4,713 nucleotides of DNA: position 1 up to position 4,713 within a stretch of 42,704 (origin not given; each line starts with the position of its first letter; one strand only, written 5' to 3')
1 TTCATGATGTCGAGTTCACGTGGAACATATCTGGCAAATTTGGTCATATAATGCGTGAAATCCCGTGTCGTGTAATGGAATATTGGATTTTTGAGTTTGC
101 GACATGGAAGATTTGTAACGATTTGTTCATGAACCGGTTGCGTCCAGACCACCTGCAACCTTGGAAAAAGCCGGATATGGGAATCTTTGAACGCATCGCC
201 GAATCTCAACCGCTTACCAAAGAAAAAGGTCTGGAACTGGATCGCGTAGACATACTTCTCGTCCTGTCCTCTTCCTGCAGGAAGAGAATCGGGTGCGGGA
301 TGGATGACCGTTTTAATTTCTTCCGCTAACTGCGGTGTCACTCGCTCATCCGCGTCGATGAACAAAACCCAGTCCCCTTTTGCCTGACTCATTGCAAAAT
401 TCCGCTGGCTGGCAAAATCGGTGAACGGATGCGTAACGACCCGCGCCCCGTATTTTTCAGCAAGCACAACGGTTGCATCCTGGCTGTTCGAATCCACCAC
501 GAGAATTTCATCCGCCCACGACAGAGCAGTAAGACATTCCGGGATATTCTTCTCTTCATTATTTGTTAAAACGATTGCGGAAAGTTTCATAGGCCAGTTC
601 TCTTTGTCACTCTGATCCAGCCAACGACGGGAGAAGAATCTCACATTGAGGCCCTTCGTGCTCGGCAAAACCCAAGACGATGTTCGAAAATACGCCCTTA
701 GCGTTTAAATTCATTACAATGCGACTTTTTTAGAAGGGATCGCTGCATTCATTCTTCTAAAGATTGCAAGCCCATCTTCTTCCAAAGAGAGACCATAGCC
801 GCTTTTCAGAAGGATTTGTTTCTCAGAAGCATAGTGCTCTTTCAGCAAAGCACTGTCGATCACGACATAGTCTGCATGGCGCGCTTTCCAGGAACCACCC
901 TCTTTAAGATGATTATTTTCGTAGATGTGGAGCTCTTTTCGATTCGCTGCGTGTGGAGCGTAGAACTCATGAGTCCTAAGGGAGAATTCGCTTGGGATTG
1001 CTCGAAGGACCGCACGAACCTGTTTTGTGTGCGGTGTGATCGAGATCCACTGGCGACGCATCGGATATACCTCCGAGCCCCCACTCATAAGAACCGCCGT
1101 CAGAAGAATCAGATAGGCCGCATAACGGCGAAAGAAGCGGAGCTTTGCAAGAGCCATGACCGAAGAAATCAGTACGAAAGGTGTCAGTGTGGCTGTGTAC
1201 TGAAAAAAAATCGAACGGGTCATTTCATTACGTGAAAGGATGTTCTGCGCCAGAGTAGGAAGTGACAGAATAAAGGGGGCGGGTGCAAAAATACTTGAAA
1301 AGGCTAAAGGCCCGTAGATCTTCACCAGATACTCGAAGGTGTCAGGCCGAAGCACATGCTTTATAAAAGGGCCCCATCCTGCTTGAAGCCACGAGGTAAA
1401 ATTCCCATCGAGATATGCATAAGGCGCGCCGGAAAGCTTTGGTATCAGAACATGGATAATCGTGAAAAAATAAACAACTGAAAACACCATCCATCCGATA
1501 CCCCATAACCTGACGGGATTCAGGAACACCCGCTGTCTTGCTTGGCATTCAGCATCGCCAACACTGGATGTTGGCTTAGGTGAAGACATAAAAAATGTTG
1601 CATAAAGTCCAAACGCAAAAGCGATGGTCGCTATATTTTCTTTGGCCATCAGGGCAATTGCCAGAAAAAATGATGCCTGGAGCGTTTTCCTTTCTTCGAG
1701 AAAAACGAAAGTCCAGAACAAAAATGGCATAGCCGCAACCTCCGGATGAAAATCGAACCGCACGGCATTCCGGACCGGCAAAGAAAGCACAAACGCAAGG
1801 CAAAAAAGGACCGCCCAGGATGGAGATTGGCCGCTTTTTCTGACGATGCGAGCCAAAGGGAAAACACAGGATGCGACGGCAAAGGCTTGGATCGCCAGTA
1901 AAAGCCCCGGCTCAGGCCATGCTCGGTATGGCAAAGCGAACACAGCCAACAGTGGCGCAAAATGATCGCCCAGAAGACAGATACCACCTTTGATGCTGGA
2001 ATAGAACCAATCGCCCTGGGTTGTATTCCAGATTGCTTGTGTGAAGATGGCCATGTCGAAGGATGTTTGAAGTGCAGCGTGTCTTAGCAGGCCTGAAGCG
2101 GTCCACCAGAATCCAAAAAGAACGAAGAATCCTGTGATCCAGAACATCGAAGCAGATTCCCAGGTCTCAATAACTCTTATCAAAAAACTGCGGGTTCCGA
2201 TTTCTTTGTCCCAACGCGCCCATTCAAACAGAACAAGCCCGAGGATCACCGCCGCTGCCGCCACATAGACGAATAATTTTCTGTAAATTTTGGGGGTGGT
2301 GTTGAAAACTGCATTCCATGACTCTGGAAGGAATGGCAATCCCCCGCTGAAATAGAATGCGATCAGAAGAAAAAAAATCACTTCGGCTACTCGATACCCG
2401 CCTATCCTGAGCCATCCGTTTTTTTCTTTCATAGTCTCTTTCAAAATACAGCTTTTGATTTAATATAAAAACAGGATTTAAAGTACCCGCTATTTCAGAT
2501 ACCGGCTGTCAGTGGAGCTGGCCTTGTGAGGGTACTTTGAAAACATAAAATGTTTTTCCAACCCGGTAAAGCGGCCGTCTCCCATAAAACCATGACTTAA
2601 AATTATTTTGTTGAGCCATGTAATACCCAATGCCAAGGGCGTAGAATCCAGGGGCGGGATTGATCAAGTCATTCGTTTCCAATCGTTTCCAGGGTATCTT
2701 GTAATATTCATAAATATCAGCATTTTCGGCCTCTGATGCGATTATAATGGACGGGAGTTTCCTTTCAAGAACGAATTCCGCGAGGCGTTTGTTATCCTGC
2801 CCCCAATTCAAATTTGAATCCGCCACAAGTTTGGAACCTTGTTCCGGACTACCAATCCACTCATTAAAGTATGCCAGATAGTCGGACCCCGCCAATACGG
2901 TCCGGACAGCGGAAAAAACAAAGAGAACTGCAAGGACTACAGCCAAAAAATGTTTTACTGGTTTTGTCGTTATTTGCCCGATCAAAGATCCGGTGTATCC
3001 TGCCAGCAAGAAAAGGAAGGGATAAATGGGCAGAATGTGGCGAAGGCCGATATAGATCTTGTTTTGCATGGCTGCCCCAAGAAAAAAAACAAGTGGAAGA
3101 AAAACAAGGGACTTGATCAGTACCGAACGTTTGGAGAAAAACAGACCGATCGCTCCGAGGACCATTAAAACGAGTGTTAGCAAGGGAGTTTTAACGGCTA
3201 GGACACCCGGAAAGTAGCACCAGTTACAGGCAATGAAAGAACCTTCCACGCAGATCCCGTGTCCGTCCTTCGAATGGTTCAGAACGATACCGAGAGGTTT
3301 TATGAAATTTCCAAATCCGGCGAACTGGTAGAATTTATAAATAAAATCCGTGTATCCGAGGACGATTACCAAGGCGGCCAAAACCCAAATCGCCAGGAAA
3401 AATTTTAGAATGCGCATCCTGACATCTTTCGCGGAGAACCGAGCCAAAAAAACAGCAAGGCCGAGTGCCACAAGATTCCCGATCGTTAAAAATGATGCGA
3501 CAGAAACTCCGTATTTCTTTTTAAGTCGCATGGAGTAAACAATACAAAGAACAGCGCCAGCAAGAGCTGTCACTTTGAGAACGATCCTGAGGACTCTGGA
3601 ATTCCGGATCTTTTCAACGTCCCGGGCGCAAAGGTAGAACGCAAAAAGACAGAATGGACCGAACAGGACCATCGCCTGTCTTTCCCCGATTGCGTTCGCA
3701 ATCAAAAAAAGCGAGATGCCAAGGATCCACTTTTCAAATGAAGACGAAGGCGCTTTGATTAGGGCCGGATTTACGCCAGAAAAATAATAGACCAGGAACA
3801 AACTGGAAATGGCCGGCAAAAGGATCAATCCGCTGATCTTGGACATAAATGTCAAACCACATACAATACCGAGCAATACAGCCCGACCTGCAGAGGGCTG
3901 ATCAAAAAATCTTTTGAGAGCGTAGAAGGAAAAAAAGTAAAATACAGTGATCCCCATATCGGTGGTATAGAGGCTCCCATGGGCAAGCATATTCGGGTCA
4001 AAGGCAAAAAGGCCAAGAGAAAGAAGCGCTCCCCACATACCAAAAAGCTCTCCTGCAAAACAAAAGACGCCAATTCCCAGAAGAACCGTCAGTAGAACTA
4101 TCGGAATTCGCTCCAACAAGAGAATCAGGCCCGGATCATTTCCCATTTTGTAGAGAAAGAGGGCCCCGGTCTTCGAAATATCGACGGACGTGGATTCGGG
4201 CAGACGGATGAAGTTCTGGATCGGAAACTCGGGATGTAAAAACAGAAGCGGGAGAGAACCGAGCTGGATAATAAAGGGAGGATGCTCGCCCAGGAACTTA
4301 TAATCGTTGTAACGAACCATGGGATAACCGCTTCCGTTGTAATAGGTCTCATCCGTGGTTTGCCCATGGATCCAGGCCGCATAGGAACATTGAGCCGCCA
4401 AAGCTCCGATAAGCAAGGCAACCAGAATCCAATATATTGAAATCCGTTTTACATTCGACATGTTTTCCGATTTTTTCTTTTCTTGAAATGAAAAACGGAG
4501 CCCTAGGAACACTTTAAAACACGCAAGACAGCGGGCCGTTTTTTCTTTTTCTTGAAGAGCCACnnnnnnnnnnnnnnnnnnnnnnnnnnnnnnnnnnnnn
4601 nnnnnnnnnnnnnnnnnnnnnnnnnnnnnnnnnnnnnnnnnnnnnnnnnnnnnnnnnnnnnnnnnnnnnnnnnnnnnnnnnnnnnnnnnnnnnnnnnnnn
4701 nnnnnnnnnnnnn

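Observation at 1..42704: Near-unidirectional 42-kb glycan factory with eight GT-C-type membrane enzymes and three polyprenyl-phosphate sugar synthases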

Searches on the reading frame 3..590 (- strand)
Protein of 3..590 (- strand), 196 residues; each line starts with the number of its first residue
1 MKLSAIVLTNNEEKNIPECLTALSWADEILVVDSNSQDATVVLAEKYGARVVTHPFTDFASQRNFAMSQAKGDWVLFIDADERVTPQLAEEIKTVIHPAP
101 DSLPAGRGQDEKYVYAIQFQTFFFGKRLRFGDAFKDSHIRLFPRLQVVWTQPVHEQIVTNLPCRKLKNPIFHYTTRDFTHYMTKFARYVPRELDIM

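Call 9: search_protein_families(library=pfam, proteins=[window:3-590:-], max_evalue=0.01)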
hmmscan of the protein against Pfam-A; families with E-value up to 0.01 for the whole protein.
window:3-590:- (196 aa): 2 families
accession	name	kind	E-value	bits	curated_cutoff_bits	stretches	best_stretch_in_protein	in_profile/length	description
PF00535.33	Glycos_transf_2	-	1.2e-20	74.6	23.3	1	4-94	1-101/168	Glycosyl transferase family 2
PF13704.12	Glyco_tranf_2_4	-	1.7e-05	25.7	27.5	1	11-83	2-83/98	Glycosyl transferase family 2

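Call 15: search_protein_families(library=ncbifam, proteins=[window:3-590:-], max_evalue=0.001)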
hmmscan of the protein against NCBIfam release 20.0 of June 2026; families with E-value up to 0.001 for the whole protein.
window:3-590:- (196 aa): 11 families
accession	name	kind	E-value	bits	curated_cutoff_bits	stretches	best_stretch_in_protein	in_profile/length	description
TIGR04283.1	glyco_like_mftF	equivalog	4e-16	59.3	182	1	3-97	1-98/221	TIGR04283 family arsenosugar biosynthesis glycosyltransferase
TIGR04195.1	S_glycosyl_SunS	equivalog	6.7e-10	38.4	350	1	7-86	63-145/421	SunS family peptide S-glycosyltransferase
NF010496.0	PRK13915.1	equivalog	3.9e-08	32.7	262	1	5-82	35-127/307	glucosyl-3-phosphoglycerate synthase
TIGR04182.1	glyco_TIGR04182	equivalog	6.3e-08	32.3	325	1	5-92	4-93/293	S-layer glycoprotein N-glycosyltransferase AglJ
NF007482.0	PRK10073.1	equivalog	1.6e-07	30.7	423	1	2-93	7-107/334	glycosyltransferase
NF045692.1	OglycostaseCruG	equivalog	8.5e-07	28.2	600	1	2-91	42-147/386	2'-O-glycosyltransferase CruG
NF041875.1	EPS_EpsD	equivalog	3.3e-06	26.7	370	1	3-93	1-101/325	exopolysaccharide biosynthesis glycosyltransferase EpsD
NF038302.1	EPS_HpsE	equivalog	4.4e-06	25.9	300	1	6-87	6-102/307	hormogonium polysaccharide biosynthesis glycosyltransferase HpsE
TIGR03965.1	mycofact_glyco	equivalog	3.4e-05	22.9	280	1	6-86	79-169/467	mycofactocin biosynthesis glycosyltransferase MftF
NF041865.1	EpsU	equivalog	0.00023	20.3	700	1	2-93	40-144/394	exopolysaccharide biosynthesis GT2 family glycosyltransferase EpsU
NF038299.1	EPS_HpsN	equivalog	0.00046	19.2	425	1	5-90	5-100/317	hormogonium polysaccharide biosynthesis glycosyltransferase HpsN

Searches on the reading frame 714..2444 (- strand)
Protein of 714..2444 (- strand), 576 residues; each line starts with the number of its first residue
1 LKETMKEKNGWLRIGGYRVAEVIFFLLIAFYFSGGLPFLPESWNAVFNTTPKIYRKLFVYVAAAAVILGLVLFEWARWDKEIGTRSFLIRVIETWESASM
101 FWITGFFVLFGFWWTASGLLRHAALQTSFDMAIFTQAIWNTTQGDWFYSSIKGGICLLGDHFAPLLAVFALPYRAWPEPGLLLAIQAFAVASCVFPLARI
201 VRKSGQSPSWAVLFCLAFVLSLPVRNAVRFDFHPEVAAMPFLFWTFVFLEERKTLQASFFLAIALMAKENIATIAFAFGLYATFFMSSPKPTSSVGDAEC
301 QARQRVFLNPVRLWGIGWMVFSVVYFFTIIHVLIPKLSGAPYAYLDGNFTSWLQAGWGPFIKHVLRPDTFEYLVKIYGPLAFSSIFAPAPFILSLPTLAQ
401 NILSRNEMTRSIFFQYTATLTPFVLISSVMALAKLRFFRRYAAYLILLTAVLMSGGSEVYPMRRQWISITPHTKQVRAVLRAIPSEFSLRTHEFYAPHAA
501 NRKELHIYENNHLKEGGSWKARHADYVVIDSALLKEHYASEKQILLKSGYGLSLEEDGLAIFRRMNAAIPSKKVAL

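Call 4: search_protein_families(library=pfam, proteins=[window:714-2444:-], max_evalue=0.01)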
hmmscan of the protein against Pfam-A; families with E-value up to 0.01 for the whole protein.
window:714-2444:- (576 aa): 1 family
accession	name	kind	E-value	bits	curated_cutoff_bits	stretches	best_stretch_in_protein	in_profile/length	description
PF09852.15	DUF2079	-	1.2e-54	186.6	28.2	1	121-559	1-457/459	Predicted membrane protein (DUF2079)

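Call 11: search_protein_families(library=ncbifam, proteins=[window:714-2444:-], max_evalue=0.01)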
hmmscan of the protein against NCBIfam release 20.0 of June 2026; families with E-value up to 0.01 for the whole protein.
window:714-2444:- (576 aa): 0 families

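Call 60: search_solved_structures(query=A3, max_evalue=1)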
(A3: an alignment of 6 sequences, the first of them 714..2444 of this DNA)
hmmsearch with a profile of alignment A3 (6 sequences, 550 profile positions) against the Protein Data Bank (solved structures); distinct sequences matched with E-value up to 1: 0.

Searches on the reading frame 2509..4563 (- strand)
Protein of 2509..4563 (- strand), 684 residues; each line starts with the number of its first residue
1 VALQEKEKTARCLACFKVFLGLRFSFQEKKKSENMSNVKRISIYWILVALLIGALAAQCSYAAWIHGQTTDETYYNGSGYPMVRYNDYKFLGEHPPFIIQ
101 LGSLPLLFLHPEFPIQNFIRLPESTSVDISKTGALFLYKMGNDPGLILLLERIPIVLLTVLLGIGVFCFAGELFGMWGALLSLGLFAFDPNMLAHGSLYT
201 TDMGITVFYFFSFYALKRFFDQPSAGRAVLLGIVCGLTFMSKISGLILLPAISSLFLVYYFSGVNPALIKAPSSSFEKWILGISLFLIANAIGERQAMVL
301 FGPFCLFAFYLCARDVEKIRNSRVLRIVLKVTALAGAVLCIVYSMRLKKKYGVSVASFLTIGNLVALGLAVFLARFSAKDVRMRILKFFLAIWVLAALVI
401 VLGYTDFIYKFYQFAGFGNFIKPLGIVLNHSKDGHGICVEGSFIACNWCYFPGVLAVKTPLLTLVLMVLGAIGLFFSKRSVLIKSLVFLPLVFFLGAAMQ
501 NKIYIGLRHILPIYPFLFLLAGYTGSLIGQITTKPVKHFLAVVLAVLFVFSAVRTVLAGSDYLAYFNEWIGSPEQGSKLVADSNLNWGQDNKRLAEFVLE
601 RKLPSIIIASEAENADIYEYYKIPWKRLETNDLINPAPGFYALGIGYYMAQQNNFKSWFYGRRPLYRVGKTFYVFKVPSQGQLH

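Call 4: search_protein_families(library=pfam, proteins=[window:2509-4563:-], max_evalue=0.01)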
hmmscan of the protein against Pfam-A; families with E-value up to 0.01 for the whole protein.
window:2509-4563:- (684 aa): 2 families
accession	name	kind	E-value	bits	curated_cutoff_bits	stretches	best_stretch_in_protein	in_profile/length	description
PF13231.12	PMT_2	-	2.1e-10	41.5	26.1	1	152-258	25-130/160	Dolichyl-phosphate-mannose-protein mannosyltransferase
PF15128.11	T_cell_tran_alt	-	0.0026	17.9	27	0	370-404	12-46/92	T-cell leukemia translocation-altered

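Call 11: search_protein_families(library=ncbifam, proteins=[window:2509-4563:-], max_evalue=0.01)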
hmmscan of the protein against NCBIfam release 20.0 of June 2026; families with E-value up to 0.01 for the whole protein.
window:2509-4563:- (684 aa): 0 families
